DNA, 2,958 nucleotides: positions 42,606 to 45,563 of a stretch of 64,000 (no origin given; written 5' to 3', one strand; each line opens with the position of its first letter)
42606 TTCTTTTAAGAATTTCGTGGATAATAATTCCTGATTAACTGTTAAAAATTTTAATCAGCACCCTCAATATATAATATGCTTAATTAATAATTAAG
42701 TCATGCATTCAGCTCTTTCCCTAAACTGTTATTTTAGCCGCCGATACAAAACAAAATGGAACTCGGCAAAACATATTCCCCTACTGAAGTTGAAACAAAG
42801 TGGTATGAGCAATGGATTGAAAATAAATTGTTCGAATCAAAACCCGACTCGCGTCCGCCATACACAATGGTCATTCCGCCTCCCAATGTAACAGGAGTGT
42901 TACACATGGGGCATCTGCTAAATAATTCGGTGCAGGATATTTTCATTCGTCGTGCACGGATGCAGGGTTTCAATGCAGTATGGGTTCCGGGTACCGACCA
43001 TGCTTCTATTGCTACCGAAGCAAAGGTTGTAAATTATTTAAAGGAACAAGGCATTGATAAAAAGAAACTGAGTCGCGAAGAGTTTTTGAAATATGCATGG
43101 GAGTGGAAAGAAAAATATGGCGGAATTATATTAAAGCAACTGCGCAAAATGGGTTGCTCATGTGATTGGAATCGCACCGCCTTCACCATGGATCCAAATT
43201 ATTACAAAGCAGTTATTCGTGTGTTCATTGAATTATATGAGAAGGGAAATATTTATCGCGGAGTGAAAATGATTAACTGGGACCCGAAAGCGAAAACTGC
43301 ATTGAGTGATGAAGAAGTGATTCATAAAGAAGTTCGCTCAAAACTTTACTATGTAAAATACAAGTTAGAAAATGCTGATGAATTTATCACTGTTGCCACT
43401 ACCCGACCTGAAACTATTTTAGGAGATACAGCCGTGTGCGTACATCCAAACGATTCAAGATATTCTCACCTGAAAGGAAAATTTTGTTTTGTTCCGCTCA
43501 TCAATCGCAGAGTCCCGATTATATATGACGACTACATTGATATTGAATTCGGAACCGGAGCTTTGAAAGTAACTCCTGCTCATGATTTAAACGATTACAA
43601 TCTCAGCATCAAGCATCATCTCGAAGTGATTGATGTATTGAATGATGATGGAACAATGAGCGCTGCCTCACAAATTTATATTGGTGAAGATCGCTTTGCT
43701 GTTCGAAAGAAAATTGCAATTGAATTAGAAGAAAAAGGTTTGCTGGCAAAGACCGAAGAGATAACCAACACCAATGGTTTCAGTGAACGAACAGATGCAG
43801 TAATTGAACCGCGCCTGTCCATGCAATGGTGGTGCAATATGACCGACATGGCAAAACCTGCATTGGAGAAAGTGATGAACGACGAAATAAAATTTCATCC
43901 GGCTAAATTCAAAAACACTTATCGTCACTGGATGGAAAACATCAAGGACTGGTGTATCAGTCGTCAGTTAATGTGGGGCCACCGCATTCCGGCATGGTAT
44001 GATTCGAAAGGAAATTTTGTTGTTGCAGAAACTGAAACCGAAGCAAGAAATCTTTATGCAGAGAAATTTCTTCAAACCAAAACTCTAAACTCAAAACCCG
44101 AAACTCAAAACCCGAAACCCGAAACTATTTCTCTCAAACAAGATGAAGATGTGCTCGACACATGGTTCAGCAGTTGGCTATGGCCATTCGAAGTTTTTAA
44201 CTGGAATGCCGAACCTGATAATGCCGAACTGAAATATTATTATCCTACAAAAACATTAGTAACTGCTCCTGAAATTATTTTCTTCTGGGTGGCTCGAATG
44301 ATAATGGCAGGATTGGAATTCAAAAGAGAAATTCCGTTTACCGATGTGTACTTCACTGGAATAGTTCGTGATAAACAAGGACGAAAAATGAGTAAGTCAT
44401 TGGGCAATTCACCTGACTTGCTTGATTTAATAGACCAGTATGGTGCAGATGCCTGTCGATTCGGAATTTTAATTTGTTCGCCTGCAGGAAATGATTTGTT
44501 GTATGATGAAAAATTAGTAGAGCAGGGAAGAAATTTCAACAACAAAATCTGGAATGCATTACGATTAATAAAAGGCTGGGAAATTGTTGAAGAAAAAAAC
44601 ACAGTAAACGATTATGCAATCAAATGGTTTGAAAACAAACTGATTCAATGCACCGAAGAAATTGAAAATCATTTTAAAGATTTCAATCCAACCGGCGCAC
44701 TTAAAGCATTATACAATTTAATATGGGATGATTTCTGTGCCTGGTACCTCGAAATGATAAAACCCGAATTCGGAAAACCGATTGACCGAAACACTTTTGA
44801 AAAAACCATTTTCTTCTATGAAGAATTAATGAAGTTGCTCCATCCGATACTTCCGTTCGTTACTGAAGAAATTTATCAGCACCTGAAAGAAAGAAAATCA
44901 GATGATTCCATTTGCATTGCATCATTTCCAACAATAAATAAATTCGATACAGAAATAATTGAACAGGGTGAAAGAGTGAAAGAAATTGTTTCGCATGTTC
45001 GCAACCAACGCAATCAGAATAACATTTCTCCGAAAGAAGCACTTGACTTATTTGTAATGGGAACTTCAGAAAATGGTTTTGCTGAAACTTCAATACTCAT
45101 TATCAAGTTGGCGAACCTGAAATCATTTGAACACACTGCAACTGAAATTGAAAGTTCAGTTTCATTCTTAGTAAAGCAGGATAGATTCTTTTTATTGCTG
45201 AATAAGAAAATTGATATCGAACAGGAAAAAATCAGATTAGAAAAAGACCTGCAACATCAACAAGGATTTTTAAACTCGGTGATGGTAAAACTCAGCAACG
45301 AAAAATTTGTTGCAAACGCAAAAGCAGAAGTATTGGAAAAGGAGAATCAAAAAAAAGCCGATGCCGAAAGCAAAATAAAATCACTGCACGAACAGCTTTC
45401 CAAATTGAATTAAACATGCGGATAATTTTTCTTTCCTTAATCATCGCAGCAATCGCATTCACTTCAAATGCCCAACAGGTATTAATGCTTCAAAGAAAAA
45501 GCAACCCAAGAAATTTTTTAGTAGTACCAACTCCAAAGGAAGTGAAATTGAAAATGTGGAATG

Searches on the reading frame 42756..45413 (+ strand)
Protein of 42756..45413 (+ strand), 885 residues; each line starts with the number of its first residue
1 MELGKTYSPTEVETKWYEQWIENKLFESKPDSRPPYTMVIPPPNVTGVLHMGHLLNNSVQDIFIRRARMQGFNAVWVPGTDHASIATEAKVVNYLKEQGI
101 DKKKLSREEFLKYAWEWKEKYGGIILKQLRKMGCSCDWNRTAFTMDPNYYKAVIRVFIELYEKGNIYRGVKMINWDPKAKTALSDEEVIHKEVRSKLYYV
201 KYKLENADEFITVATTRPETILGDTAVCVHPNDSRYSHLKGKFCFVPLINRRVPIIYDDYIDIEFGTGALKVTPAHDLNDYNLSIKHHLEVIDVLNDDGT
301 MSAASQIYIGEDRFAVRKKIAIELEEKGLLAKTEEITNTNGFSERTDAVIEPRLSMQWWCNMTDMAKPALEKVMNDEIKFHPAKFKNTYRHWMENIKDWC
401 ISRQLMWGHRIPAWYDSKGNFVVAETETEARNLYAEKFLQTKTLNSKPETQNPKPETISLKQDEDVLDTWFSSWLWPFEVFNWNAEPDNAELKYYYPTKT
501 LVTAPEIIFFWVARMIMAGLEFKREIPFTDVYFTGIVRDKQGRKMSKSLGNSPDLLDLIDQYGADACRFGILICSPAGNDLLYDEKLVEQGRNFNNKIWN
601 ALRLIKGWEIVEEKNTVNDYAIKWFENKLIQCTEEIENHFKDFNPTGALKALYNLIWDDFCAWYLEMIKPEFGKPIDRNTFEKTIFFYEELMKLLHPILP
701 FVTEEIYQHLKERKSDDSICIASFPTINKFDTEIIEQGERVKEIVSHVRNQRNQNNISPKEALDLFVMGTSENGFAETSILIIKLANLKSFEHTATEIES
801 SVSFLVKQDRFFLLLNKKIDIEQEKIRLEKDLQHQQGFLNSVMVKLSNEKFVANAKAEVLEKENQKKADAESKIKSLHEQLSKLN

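Call 13: find_encoding_contigs(protein=window:42756-45413:+, flank=10000, max_places=10)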
Protein window:42756-45413:+ (885 aa): 24 contigs read that carry it; 4 places shown.
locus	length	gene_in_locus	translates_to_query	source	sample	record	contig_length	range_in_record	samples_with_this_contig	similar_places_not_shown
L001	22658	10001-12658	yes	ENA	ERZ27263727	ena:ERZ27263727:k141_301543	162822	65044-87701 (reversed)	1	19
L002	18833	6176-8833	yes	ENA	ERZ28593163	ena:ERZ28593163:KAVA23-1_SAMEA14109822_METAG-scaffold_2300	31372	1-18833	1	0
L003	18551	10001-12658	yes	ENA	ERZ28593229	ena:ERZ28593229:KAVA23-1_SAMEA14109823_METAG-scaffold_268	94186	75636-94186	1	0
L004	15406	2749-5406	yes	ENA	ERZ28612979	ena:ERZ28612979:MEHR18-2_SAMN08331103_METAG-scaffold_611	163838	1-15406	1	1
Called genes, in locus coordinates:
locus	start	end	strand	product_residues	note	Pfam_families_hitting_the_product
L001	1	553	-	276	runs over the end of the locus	PF01503:PRA-PH (faint), PF03819:MazG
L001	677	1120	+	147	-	PF01957:NfeD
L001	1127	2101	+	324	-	PF12127:FloA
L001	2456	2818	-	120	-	-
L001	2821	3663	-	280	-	-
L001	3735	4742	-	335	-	-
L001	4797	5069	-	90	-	-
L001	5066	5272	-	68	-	-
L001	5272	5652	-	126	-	PF03592:Terminase_2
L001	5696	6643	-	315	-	-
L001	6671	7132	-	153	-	-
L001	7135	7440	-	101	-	PF12728:HTH_17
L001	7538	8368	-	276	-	-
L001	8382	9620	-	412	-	PF17293:Arm-DNA-bind_5, PF13102:Phage_int_SAM_5, PF00589:Phage_integrase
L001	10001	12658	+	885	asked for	PF00133:tRNA-synt_1, PF09334:tRNA-synt_1g, PF13603:tRNA-synt_1_2, PF08264:Anticodon_1, PF10458:Val_tRNA-synt_C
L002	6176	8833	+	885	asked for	PF00133:tRNA-synt_1, PF09334:tRNA-synt_1g, PF13603:tRNA-synt_1_2, PF08264:Anticodon_1, PF10458:Val_tRNA-synt_C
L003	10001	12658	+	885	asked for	PF00133:tRNA-synt_1, PF09334:tRNA-synt_1g, PF13603:tRNA-synt_1_2, PF08264:Anticodon_1, PF10458:Val_tRNA-synt_C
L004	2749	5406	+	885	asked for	PF00133:tRNA-synt_1, PF09334:tRNA-synt_1g, PF13603:tRNA-synt_1_2, PF08264:Anticodon_1, PF10458:Val_tRNA-synt_C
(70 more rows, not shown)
